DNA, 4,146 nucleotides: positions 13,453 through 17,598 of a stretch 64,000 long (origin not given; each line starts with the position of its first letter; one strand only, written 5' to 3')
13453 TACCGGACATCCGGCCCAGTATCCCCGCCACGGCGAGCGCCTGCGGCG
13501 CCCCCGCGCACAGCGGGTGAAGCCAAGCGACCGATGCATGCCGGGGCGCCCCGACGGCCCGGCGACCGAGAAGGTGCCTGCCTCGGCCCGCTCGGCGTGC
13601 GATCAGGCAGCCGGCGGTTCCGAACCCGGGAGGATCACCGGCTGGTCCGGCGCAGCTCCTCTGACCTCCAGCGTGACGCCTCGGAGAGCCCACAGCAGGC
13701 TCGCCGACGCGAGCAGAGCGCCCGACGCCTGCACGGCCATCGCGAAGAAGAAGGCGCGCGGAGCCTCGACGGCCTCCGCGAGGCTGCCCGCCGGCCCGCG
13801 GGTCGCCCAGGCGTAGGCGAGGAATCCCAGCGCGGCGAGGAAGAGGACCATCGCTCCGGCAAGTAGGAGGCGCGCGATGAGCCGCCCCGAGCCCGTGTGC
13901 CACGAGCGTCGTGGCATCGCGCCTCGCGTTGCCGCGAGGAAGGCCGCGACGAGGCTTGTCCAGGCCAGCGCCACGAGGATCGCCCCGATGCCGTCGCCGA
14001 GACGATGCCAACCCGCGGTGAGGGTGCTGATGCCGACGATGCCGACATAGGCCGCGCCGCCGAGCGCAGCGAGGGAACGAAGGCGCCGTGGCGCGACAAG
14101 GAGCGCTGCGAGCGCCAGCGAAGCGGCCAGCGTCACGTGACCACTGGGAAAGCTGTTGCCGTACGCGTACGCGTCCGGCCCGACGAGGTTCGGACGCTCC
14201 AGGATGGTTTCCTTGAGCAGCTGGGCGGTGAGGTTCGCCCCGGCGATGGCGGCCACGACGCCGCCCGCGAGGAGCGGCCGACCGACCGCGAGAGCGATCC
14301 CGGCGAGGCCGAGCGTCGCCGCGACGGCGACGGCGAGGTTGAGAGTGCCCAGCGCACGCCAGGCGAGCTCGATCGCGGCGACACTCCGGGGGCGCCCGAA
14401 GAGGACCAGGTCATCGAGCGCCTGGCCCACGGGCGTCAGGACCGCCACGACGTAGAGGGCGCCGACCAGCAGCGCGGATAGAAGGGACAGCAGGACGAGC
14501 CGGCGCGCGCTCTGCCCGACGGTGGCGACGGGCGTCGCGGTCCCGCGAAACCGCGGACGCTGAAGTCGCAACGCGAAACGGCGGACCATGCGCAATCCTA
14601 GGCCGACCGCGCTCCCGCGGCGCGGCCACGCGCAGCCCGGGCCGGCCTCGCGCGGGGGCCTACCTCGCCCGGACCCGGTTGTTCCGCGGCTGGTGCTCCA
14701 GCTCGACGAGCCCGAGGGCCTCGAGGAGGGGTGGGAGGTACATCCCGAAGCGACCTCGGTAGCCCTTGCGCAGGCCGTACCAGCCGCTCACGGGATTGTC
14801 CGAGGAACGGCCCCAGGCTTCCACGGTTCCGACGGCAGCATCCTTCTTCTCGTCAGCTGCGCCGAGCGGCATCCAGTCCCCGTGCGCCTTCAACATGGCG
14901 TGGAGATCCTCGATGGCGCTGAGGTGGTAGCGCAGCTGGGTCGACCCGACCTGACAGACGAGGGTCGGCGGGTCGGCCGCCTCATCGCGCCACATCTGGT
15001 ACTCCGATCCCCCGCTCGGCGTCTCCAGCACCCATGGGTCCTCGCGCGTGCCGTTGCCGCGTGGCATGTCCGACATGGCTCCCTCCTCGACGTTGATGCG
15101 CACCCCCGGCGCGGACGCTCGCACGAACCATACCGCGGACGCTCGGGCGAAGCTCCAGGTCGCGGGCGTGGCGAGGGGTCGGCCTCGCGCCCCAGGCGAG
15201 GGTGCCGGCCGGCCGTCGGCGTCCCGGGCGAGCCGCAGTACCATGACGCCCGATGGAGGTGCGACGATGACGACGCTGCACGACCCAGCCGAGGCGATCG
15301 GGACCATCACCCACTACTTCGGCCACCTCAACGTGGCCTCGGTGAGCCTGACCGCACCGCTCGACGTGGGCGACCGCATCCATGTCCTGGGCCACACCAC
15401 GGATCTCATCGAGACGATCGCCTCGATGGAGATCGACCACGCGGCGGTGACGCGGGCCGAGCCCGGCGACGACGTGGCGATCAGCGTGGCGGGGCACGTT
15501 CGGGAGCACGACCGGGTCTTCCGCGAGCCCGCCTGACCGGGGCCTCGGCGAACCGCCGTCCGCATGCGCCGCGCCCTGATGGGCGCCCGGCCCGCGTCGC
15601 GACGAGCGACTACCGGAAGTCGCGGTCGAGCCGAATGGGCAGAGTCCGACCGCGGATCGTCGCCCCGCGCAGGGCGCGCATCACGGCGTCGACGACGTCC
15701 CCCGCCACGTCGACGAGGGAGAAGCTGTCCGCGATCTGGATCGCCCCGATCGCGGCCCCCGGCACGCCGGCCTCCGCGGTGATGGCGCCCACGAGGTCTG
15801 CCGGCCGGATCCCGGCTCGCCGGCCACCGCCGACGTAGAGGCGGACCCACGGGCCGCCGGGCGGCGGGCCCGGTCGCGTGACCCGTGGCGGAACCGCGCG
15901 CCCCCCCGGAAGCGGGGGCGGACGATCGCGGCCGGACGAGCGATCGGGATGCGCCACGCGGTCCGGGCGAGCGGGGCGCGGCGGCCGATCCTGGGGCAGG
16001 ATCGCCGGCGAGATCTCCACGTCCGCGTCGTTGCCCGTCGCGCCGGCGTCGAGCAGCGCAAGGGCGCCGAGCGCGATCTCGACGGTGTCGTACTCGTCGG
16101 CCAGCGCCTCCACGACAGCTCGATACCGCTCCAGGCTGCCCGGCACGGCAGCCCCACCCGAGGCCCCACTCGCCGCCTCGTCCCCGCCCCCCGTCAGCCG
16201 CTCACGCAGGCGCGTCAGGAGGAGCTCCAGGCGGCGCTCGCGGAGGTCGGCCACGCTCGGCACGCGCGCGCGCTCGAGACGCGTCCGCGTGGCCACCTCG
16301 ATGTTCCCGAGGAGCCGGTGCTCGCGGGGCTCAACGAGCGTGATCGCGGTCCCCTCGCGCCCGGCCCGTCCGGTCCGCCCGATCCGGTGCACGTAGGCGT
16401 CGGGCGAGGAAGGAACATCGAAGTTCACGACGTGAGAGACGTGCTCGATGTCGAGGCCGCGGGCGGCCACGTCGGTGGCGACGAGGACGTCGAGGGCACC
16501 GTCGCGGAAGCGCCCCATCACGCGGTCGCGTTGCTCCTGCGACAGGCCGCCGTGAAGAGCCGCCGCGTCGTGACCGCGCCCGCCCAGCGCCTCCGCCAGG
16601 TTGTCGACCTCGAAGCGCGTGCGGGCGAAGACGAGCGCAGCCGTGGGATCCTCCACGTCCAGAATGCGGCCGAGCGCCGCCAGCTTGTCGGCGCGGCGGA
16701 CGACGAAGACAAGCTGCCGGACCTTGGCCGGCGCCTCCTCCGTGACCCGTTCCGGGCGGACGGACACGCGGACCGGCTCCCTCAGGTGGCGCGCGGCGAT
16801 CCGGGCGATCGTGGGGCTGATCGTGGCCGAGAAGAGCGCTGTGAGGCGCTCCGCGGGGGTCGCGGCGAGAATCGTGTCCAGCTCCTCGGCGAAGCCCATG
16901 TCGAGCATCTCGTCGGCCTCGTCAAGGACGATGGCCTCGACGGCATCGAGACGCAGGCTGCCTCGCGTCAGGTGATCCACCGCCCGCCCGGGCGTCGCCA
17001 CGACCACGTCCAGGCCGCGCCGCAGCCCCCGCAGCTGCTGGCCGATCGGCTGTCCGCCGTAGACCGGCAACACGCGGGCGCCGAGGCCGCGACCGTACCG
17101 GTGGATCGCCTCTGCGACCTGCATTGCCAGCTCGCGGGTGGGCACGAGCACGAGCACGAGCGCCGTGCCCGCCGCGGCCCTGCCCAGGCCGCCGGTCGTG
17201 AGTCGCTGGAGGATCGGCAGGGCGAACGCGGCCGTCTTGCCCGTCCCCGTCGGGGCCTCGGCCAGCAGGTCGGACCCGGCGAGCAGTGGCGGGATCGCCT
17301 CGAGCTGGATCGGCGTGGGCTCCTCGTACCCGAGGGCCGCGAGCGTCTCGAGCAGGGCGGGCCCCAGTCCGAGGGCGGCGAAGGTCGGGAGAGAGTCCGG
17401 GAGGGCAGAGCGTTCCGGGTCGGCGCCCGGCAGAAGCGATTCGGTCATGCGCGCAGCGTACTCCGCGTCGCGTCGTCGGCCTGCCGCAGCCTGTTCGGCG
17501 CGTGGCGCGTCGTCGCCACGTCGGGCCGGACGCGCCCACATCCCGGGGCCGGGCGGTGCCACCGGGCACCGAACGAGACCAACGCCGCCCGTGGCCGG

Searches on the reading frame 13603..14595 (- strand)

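Call 20: search_protein_families(library=pfam, proteins=[window:13603-14595:-])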
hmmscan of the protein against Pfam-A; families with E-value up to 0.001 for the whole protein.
window:13603-14595:- (330 aa): 2 families
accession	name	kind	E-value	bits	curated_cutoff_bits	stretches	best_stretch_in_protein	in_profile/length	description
PF01569.27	PAP2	-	6.9e-11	42.4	27.2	1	113-219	5-124/130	PAP2 superfamily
PF14378.12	PAP2_3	-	2.1e-05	24.8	27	1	68-212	53-187/190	PAP2 superfamily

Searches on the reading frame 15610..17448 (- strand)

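Call 20: search_protein_families(library=pfam, proteins=[window:15610-17448:-])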
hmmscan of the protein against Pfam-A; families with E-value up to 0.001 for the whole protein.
window:15610-17448:- (612 aa): 5 families
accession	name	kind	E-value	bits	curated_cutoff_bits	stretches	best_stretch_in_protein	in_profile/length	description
PF00270.35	DEAD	-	4.7e-45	153.8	26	1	45-216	1-166/167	DEAD/DEAH box helicase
PF00271.37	Helicase_C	-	4e-32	111.2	23.5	1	255-363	2-110/110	Helicase conserved C-terminal domain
PF03880.21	DbpA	-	3.4e-22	78.7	25.6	1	536-606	1-71/72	DbpA RNA binding domain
PF25399.1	DeaD_dimer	-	0.00035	21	23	0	397-466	1-56/67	RNA helicase DeaD dimerization domain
PF04851.21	ResIII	-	0.00088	19.7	22.5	0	60-178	25-134/164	Type III restriction enzyme, res subunit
